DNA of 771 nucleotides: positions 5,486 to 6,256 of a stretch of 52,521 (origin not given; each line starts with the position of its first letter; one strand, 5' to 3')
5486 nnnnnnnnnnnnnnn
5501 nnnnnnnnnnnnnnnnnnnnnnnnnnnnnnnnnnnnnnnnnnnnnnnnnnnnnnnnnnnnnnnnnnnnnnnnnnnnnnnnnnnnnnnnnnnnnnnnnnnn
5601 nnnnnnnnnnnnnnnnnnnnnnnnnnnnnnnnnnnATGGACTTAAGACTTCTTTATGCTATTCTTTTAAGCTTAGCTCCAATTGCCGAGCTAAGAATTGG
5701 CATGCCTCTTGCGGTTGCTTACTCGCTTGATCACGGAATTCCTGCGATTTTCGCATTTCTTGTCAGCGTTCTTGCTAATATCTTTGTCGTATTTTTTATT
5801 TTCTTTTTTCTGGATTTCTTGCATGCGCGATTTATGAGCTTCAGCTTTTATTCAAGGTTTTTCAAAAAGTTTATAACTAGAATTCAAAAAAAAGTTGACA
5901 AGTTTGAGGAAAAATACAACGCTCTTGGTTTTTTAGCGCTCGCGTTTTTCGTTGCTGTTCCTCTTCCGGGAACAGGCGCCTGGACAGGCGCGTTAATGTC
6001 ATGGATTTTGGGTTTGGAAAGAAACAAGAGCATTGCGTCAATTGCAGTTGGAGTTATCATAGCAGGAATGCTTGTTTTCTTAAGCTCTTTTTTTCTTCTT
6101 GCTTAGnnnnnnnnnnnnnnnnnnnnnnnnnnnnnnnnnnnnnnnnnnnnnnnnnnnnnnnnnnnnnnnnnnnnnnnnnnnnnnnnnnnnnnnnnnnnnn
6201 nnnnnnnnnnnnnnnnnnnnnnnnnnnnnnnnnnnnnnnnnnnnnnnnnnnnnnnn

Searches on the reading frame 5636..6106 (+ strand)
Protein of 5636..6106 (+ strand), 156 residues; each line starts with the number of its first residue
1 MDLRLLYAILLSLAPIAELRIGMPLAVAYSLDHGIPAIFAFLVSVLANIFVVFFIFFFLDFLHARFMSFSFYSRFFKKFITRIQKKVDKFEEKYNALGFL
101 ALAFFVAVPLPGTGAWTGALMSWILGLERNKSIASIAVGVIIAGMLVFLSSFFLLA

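Call 7: search_protein_families(library=pfam, proteins=[window:5636-6106:+], max_evalue=0.01)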
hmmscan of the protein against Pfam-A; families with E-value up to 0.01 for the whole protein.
window:5636-6106:+ (156 aa): 1 family
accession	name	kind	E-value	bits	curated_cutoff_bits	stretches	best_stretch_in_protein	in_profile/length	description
PF06695.16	Sm_multidrug_ex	-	2.6e-32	112.4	30.7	1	18-145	1-120/121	Putative small multi-drug export protein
